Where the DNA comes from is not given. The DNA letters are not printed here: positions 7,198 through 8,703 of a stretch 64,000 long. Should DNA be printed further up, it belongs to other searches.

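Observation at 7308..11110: Self-regulated module with FtsK-like ATPase and a small serine recombinase between putative terS and terL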

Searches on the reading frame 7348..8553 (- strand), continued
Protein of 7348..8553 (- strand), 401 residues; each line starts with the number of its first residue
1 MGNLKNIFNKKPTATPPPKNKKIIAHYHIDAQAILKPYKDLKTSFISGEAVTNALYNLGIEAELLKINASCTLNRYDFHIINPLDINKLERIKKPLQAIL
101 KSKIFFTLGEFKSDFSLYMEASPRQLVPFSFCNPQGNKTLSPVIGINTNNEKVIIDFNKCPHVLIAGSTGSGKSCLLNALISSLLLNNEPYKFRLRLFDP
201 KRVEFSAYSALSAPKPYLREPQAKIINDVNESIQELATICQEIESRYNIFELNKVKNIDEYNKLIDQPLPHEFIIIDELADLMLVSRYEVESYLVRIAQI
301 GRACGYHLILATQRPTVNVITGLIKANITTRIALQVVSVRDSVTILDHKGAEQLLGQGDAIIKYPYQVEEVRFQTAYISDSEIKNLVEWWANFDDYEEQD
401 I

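Call 27: find_related_loci(query=A1, collection=viral_contigs, flank=10000)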
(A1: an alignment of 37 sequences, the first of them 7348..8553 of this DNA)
Query A1 (401 aa) in viral_contigs; peptide patterns used: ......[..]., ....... (x = any residue, [..] = any of these).
512 stretches matched a pattern; 363 encode a relative of the query (tblastn E <= 1e-3); the best 80 are kept; 80 distinct loci.
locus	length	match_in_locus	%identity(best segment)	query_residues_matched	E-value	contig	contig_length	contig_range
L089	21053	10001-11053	43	34-390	9e-92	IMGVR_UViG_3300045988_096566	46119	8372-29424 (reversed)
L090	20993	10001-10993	45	48-390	5e-86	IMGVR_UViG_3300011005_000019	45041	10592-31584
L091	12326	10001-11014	43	45-390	4e-84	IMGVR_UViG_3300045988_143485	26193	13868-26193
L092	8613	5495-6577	41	24-390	8e-84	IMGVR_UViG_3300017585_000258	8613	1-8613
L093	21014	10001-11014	43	45-390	1e-83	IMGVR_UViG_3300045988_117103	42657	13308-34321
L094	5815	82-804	52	137-390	1e-82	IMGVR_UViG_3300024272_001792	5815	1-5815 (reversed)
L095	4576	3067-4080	41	45-390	1e-80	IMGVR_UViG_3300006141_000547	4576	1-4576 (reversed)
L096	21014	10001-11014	41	45-390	1e-80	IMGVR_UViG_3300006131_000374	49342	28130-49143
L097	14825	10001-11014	41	45-390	1e-80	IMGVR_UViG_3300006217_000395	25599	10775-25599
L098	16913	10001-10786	52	114-389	1e-79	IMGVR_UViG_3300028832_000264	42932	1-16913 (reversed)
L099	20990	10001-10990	44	47-389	5e-79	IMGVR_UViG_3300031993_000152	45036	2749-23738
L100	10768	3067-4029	44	50-386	3e-76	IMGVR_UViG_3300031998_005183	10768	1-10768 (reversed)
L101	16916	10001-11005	42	48-390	1e-74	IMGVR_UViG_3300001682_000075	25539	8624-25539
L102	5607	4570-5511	41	68-390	8e-73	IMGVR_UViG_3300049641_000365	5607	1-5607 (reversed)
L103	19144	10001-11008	37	44-390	3e-72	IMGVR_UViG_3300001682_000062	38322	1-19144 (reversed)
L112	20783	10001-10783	44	113-387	7e-66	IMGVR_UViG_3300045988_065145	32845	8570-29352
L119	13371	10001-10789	44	113-387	1e-64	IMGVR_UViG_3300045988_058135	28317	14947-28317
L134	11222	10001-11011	37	47-392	2e-60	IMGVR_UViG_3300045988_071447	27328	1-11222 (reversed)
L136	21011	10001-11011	37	47-392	3e-60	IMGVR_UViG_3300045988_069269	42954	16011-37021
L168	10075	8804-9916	32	37-390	1e-56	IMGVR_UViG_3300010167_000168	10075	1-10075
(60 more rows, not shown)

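Call 30: search_dna_similar(query=window:7348-8553:-, collection=phages, mode=protein, max_rows=30)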
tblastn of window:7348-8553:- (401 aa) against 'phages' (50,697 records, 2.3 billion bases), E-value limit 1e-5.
Records with a match: 381; places in all: 381; records where one place covers at least 80% of the query: 71.
Best place of each record, by identity: <60% 381.
By first word of the organism name: Bacillus 253; Mycobacterium 52; Bacteriophage 31; Listeria 10; Staphylococcus 8; Geobacillus 7; Ralstonia 5; Enterococcus 4; Acinetobacter 2; Streptococcus 2; and 6 more.
By host as written in the record: - 45; Mycobacterium smegmatis mc2 155 43; Bacillus subtilis 29; Bacillus cereus 26; Bacillus anthracis 16; Bacillus megaterium 13; Listeria monocytogenes 9; Bacillus subtilis BEST7003 8; and 92 more.
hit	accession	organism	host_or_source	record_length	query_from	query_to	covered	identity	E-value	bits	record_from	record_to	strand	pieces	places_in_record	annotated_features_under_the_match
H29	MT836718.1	Bacteriophage sp.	human fecal samples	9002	27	389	91%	35.6%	3e-55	201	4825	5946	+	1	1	record has no annotation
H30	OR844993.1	Staphylococcus phage SA 1306 Kay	Staphylococcus aureus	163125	51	389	85%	37.9%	3e-57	207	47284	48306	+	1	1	record has no annotation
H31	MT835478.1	Bacteriophage sp.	human fecal samples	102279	55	397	86%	35.4%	4e-51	190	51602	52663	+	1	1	record has no annotation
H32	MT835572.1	Bacteriophage sp.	human fecal samples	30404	51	392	85%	35.0%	2e-50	188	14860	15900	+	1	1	record has no annotation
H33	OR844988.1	Staphylococcus phage SA 1306 Kay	Staphylococcus aureus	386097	48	389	85%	34.9%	1e-52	194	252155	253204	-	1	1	record has no annotation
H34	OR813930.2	Mycobacterium phage WXIN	Mycolicibacterium septicum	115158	66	385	80%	37.1%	2e-51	191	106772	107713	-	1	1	DNA translocase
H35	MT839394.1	Bacteriophage sp.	human fecal samples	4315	47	389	86%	34.5%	4e-49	184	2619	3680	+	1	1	record has no annotation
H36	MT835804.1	Bacteriophage sp.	human fecal samples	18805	51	401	88%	33.2%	2e-47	179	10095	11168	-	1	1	record has no annotation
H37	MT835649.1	Bacteriophage sp.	human fecal samples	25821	51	397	87%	33.3%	5e-46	175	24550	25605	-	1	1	record has no annotation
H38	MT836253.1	Bacteriophage sp.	human fecal samples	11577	53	389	84%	33.9%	4e-50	187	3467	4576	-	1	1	record has no annotation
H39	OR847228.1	Listeria phage LM 4-11-1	Listeria monocytogenes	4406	36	389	88%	32.1%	6e-52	192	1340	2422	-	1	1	record has no annotation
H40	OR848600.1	Listeria phage LM 4-14-1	Listeria monocytogenes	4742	36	389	88%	32.1%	6e-52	192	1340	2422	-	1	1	record has no annotation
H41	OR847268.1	Listeria phage LM 4-11-1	Listeria monocytogenes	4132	36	389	88%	32.1%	8e-52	191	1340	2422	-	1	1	record has no annotation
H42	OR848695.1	Listeria phage LM 4-14-1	Listeria monocytogenes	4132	36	389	88%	32.1%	8e-52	191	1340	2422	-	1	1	record has no annotation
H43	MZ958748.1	Mycobacterium phage JuicyJay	Mycobacterium smegmatis mc#155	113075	28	387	90%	31.5%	2e-49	185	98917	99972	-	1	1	193: FtsK-like DNA translocase | 194: hypothetical protein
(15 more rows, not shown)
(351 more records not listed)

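Call 40: search_protein_families(library=padloc, proteins=[window:7348-8553:-], max_evalue=0.01)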
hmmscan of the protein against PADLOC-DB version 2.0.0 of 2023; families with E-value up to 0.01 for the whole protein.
window:7348-8553:- (401 aa): 17 families
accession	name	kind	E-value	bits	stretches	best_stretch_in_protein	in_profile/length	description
PDLC02806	SspH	-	6.2e-53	177.8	1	159-388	1536-1763/1766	SspH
PDLC02804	SspH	-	3.3e-35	119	1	139-387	1312-1558/1561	SspH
PDLC04140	mad8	-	1.6e-29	101.4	1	143-375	5-299/314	mads_8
PDLC01055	HerA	-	4.6e-07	27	1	148-190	146-187/532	Type III coevolved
PDLC04106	HerA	-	1.5e-05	21.8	1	144-185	155-200/667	-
PDLC04105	HerA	-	2.6e-05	21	1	149-184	153-190/576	-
PDLC02188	HerA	-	5.9e-05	20.1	0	149-183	138-167/578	-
PDLC04098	HerA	-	7.3e-05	19.5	0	149-182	161-196/686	-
PDLC04102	HerA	-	0.00011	18.7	0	160-188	175-203/654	-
PDLC01045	Csx3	-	0.00044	17.6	1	160-194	107-140/286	Csx3-AAA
PDLC04100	HerA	-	0.00053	16.8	0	152-185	153-188/580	-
PDLC01515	Csx3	-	0.00054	17.6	1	158-190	4-36/183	"CAS-I,CAS-III; associated"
PDLC02185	HerA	-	0.00067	16.5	0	154-185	156-189/585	-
PDLC00268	PtuA1|PtuA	-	0.0007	17.1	1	146-244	12-103/411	AAA ATPase domain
PDLC04103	HerA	-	0.001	15.5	0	161-188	173-200/579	-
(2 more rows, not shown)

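Call 41: search_protein_families(library=ncbifam, proteins=[window:7348-8553:-], max_evalue=0.01)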
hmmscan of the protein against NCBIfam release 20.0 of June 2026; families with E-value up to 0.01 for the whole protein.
window:7348-8553:- (401 aa): 13 families
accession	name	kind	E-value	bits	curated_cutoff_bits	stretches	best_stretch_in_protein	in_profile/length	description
NF007615.0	PRK10263.1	equivalog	4.9e-53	180.2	1566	2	269-391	1139-1261/1355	DNA translocase FtsK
TIGR03928.1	T7_EssCb_Firm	equivalog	3.6e-36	124.3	778.4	1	136-363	442-670/1296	type VII secretion protein EssC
TIGR03924.1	T7SS_EccC_a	equivalog_domain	1.7e-27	96.5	509.15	1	136-380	420-671/673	type VII secretion protein EccCa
TIGR03925.1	T7SS_EccC_b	equivalog_domain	9.2e-18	63.8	346.55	2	130-207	330-408/564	type VII secretion protein EccCb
TIGR03743.1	SXT_TraD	subfamily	0.00016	20.3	366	1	142-201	156-212/636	conjugative transfer system coupling protein TraD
NF041214.1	plasmid_TraB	equivalog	0.00026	19.6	800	1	161-347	249-420/639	plasmid transfer protein TraB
NF042944.1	HerA_antiphage_2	equivalog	0.00098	18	850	0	152-183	133-159/576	anti-phage-associated helicase HerA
NF040937.1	HerA_Thermprot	equivalog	0.0016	16.9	800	0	291-348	371-426/487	DNA double-strand break repair helicase HerA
NF042943.1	HerA_antiphage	equivalog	0.0042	15.7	800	0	157-184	151-180/566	anti-phage-associated helicase HerA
NF045975.1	VirB4_plasma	equivalog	0.006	14.3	590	1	128-189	477-544/894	Mbov_0397 family ICE element conjugal transfer ATPase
TIGR00618.1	sbcc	subfamily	0.0064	14.4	478.5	0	146-180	11-47/1043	exonuclease subunit SbcC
NF041017.1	DNA_import_CedB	equivalog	0.0079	14.8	700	0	155-185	270-300/590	DNA import protein CedB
TIGR00929.1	VirB4_CagE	subfamily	0.0096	14.2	643.1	0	162-184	439-461/792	VirB4 family type IV secretion/conjugal transfer ATPase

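Call 44: find_encoding_contigs(protein=P0049, flank=10000, max_places=2)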
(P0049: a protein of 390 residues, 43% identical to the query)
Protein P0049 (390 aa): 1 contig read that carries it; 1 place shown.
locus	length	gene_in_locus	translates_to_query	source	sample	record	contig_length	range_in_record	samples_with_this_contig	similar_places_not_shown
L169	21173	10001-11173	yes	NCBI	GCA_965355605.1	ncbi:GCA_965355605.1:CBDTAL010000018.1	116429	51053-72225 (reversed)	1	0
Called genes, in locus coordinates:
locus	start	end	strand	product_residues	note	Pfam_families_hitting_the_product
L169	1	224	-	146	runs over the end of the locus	-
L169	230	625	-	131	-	-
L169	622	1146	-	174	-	-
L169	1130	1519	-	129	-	-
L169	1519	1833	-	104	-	PF05135:Phage_connect_1 (weak)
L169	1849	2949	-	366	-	PF05345:He_PIG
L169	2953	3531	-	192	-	-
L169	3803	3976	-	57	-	-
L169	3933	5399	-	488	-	PF05133:SPP1_portal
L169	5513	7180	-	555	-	PF22530:Terminase-T7_RNaseH-like (weak)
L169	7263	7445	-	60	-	-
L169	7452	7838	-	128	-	-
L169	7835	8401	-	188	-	PF00239:Resolvase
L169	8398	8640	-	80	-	PF01381:HTH_3 (weak)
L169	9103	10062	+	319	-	-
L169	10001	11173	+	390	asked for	PF01580:FtsK_SpoIIIE, PF01935:DUF87, PF25199:nSTAND_NTPase5 (faint), PF01580:FtsK_SpoIIIE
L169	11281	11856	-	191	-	PF16677:GP3_package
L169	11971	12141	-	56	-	-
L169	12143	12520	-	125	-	-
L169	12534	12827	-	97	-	-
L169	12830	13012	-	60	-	-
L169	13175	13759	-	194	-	-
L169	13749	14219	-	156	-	-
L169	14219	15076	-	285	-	PF00438:S-AdoMet_synt_N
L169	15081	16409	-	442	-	PF00145:DNA_methylase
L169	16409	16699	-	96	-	PF00145:DNA_methylase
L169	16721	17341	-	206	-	-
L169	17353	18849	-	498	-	PF08706:D5_N, PF19263:DUF5906, PF03288:Pox_D5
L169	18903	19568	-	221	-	PF19789:DUF6273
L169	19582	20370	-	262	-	PF08708:PriCT_1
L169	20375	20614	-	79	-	-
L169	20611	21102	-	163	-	-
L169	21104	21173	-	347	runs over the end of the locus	PF09588:YqaJ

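Call 45: find_encoding_contigs(protein=P0095, flank=10000, max_places=2)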
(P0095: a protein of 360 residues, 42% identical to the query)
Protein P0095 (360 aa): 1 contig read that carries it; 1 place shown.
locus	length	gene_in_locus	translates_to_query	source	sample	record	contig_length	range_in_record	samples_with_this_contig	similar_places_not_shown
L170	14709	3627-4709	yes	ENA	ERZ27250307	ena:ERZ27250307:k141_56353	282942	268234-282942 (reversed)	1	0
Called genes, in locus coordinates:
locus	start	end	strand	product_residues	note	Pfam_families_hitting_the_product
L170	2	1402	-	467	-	?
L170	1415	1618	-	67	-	-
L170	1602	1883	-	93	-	-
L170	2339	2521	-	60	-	-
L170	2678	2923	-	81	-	-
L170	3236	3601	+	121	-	-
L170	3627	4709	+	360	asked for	PF01580:FtsK_SpoIIIE, PF01935:DUF87 (weak), PF13401:AAA_22 (faint), PF01580:FtsK_SpoIIIE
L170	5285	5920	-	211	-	PF13367:PrsW-protease (weak)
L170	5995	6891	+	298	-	-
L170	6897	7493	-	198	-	PF17922:TetR_C_17 (faint), PF00440:TetR_N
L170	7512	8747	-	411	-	PF22020:RlmL_1st, PF02926:THUMP (weak), PF01170:UPF0020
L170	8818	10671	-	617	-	PF10418:DHODB_Fe-S_bind, PF01180:DHO_dh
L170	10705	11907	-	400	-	-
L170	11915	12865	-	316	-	PF00215:OMPdecase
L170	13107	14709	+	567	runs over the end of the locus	PF00990:GGDEF, PF00563:EAL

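Call 47: search_protein_families(library=pfam, proteins=[L170:2-1402:-, L170:1415-1636:-, L170:1602-1883:-, L170:3236-3601:+, L169:9103-10062:+, L169:7452-7838:-, L008:8258-8962:+, L008:4354-4881:-], max_evalue=0.01)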
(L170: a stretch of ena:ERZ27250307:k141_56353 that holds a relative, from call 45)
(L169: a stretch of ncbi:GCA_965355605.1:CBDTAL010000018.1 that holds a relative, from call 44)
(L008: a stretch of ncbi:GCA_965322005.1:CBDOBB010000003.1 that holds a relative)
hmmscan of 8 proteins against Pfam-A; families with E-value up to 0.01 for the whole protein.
L170:2-1402:- (467 aa): 2 families
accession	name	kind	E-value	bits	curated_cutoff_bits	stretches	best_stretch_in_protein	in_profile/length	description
PF19263.5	DUF5906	-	2.2e-16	60.9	27.6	1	185-285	1-104/114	Family of unknown function (DUF5906)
PF08706.16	D5_N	-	4.2e-05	24.3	22.4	1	67-153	57-140/145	D5 N terminal like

L170:1415-1636:- (73 aa): 1 family
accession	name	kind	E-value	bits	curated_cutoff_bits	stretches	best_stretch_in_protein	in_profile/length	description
PF12728.13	HTH_17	-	0.0063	17.2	27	1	27-65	7-45/51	Helix-turn-helix domain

L170:1602-1883:- (93 aa): 0 families

L170:3236-3601:+ (121 aa): 0 families

L169:9103-10062:+ (319 aa): 0 families

L169:7452-7838:- (128 aa): 0 families

L008:8258-8962:+ (234 aa): 0 families

L008:4354-4881:- (175 aa): 5 families
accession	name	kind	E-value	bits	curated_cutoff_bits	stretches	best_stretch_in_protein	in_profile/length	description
PF08271.17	Zn_Ribbon_TF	-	0.0018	18.2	29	0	1-64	1-39/43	TFIIB zinc-binding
PF08274.17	Zn_Ribbon_YjdM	-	0.0036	17.7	30.8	0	2-55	4-30/30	PhnA Zinc-Ribbon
PF11008.14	DUF2846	-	0.0037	17.8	34.3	1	86-142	2-61/92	Protein of unknown function (DUF2846)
PF01096.23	Zn_ribbon_TFIIS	-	0.0037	17.5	21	0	42-54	26-38/39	Transcription factor S-II (TFIIS)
PF22811.2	Zn_ribbon_NrdR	-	0.0078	16.6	27.2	0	47-57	31-41/42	Transcriptional repressor NrdR-like, N-terminal domain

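Call 49: find_related_loci(query=L090:19587-20342:-, collection=viral_contigs, flank=10000)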
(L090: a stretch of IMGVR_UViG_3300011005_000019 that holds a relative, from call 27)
Query L090:19587-20342:- (251 aa) in viral_contigs; peptide patterns used: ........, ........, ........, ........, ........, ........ (x = any residue, [..] = any of these).
48 stretches matched a pattern; 9 encode a relative of the query (tblastn E <= 1e-3); 9 distinct loci.
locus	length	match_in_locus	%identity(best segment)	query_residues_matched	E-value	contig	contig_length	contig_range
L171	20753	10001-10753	100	1-251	1e-170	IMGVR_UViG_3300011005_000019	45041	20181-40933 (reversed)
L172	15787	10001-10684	50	3-238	1e-62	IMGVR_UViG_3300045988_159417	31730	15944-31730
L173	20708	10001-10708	45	9-243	2e-56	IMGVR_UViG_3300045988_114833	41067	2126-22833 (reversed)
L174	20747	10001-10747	39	9-241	7e-45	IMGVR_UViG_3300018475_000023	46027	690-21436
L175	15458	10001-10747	39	9-241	7e-45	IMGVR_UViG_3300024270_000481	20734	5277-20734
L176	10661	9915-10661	39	9-241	7e-45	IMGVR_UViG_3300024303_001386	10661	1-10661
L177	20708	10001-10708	45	9-243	2e-56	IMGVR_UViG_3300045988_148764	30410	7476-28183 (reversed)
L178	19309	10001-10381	40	12-147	2e-25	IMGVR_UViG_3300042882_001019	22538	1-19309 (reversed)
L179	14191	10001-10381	40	12-147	2e-25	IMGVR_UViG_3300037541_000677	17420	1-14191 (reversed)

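Call 59: search_dna_similar(query=window:7348-8553:-, collection=phages, mode=protein, max_rows=60, rows=spread)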
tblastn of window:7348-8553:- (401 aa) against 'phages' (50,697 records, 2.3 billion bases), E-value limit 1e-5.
Records with a match: 381; places in all: 381; records where one place covers at least 80% of the query: 71.
Best place of each record, by identity: <60% 381.
By first word of the organism name: Bacillus 253; Mycobacterium 52; Bacteriophage 31; Listeria 10; Staphylococcus 8; Geobacillus 7; Ralstonia 5; Enterococcus 4; Acinetobacter 2; Streptococcus 2; and 6 more.
By host as written in the record: - 45; Mycobacterium smegmatis mc2 155 43; Bacillus subtilis 29; Bacillus cereus 26; Bacillus anthracis 16; Bacillus megaterium 13; Listeria monocytogenes 9; Bacillus subtilis BEST7003 8; and 92 more.
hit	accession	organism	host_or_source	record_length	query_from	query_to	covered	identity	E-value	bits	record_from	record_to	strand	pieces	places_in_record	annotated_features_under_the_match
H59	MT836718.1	Bacteriophage sp.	human fecal samples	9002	27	389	91%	35.6%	3e-55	201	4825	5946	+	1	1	record has no annotation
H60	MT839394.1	Bacteriophage sp.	human fecal samples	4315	47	389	86%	34.5%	4e-49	184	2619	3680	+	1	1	record has no annotation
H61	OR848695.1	Listeria phage LM 4-14-1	Listeria monocytogenes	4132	36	389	88%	32.1%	8e-52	191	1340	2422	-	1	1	record has no annotation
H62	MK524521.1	Mycobacterium phage Schatzie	Mycobacterium smegmatis mc2 155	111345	51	387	84%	32.9%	8e-50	186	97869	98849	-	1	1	193: FtsK-like DNA translocase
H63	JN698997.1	Mycobacterium phage Courthouse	Mycobacterium smegmatis mc2 155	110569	51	387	84%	32.6%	4e-49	184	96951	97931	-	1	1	201: FtsK-like DNA translocase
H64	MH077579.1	Mycobacterium phage Halley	Mycobacterium smegmatis mc2 155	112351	51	387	84%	32.6%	4e-49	184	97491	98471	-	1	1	199: FtsK-like DNA translocase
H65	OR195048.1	Mycobacterium phage Bombitas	Mycobacterium smegmatis mc2 155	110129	51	387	84%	32.6%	7e-49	183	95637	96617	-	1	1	184: FtsK-like DNA translocase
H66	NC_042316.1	Mycobacterium phage Baka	Mycobacterium smegmatis mc2 155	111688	51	387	84%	32.6%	8e-49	183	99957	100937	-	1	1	205: FtsK/SpoIIIE-like protein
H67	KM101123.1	Mycobacterium phage Minerva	Mycobacterium smegmatis mc2 155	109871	51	387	84%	32.6%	1e-48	183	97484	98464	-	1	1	199: FtsK-like DNA translocase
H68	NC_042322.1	Mycobacterium phage LittleE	Mycobacterium smegmatis mc2 155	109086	51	387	84%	32.6%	2e-48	182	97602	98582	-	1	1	198: FtsK/SpoIIIE-like protein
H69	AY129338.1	Mycobacterium phage Omega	Mycobacterium sp.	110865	51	387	84%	32.4%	2e-48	182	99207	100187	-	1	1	203: hypothetical protein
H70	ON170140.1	Ralstonia phage YO084_4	Ralstonia solanacearum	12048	140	388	62%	42.3%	9e-47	177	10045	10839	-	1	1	record has no annotation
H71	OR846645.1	Enterococcus phage Efs 1-1-1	Enterococcus faecalis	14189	156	400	61%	42.7%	2e-53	196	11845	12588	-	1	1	record has no annotation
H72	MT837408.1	Bacteriophage sp.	human fecal samples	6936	135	387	63%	38.6%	5e-46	175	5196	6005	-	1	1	record has no annotation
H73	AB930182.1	Bacillus phage SPG24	Bacillus subtilis G24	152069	137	401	66%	36.0%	5e-37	149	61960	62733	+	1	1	none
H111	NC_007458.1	Bacillus phage Gamma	Bacillus cereus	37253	130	397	67%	26.1%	2e-7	59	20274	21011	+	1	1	FtsK/SpoIIIE-like protein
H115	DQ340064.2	Geobacillus phage GBSV1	Geobacillus sp. 6k51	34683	76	354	70%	23.4%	2e-7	59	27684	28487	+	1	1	DNA segregation protein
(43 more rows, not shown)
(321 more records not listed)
